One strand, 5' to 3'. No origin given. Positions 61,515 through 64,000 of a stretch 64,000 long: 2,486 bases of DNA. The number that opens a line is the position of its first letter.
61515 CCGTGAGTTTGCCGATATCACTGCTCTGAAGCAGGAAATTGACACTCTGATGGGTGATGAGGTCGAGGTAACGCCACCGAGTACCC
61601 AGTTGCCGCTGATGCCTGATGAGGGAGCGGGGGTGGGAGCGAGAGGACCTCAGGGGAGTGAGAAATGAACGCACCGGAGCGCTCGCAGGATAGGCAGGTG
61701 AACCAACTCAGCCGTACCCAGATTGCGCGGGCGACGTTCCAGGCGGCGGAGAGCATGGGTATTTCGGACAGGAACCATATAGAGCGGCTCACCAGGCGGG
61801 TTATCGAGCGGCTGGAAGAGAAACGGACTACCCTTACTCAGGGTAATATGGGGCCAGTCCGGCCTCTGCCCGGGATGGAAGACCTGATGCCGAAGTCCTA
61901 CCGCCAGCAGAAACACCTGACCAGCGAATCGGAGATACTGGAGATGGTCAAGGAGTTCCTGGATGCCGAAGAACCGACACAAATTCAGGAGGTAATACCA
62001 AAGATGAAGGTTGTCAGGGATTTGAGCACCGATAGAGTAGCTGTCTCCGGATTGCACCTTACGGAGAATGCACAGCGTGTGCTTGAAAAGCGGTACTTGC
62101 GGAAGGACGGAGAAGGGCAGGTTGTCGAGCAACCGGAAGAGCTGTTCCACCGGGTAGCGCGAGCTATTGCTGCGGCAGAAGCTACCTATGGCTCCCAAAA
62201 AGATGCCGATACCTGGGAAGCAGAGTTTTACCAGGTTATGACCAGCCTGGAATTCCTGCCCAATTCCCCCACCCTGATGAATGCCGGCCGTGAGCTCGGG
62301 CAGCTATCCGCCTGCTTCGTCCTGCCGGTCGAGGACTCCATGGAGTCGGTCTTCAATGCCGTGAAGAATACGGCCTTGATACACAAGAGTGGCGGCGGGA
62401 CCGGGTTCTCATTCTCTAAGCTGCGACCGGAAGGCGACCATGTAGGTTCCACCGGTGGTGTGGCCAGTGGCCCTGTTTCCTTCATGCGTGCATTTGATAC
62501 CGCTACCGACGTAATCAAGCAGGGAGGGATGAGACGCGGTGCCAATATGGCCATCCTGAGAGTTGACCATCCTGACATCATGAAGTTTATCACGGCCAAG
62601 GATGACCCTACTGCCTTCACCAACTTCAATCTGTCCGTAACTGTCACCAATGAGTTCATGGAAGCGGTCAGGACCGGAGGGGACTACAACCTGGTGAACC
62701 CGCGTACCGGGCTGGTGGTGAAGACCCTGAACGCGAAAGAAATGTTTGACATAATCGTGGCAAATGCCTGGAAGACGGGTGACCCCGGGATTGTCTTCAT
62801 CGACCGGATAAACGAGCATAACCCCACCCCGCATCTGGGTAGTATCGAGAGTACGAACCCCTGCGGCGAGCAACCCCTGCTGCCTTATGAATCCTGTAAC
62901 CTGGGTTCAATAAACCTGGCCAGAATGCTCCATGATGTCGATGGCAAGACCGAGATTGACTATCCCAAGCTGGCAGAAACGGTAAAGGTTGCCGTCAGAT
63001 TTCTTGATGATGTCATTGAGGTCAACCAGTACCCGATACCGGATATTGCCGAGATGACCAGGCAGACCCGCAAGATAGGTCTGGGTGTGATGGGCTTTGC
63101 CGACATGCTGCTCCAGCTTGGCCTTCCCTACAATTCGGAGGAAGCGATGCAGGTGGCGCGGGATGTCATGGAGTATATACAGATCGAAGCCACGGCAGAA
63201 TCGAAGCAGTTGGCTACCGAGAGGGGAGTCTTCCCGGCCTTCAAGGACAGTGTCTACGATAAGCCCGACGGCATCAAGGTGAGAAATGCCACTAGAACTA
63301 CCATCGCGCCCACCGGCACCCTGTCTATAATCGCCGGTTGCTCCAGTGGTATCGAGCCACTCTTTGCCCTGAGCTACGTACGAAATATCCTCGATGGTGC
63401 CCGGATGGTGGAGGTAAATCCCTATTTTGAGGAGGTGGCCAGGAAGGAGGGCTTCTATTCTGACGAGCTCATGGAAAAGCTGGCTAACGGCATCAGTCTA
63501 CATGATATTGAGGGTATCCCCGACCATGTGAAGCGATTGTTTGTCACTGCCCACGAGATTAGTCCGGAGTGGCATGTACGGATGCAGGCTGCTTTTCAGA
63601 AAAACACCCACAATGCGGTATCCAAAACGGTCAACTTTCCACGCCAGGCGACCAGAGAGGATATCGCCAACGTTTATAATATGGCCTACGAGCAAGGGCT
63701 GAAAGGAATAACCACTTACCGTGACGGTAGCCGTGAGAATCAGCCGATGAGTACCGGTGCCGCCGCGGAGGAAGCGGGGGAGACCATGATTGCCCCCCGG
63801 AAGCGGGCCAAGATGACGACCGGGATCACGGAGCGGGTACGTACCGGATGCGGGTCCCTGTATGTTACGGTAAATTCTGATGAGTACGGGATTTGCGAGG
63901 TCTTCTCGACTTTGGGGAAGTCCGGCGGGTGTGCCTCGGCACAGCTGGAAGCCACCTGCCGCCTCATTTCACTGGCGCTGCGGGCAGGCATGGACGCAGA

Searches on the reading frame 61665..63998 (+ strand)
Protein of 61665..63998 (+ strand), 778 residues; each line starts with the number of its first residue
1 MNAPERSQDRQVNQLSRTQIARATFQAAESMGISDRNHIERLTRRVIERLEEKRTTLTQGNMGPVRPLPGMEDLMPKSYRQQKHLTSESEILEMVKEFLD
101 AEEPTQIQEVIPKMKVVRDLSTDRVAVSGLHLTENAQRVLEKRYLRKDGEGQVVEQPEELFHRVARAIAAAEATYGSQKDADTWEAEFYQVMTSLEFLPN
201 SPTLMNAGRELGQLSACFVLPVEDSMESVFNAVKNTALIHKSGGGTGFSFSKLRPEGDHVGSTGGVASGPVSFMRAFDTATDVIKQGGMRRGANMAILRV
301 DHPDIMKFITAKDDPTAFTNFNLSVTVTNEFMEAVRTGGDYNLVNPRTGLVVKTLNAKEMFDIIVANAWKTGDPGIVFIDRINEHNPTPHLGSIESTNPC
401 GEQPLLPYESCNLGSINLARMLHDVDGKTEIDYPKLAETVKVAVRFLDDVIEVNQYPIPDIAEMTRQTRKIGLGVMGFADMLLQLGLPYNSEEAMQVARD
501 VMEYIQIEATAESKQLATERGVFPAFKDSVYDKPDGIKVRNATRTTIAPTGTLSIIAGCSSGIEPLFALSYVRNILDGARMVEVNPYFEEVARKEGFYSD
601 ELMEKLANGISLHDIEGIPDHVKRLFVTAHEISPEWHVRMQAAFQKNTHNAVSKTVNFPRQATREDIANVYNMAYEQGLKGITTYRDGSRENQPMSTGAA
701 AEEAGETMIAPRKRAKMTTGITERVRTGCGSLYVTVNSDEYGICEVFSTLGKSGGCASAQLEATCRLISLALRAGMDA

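Call 32: search_protein_families(library=pfam, proteins=[window:61665-63998:+], max_evalue=0.001)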
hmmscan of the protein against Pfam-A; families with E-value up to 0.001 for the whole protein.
window:61665-63998:+ (778 aa): 3 families
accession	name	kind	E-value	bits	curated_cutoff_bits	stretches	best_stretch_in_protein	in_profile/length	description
PF02867.20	Ribonuc_red_lgC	-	1.6e-140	469.7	23.9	1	215-685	1-523/523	Ribonucleotide reductase, barrel domain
PF00317.26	Ribonuc_red_lgN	-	7.1e-26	90.5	28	1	132-212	3-77/77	Ribonucleotide reductase, all-alpha domain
PF12637.14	TSCPD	-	1.8e-10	41.4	22.8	1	723-778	5-57/88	TSCPD domain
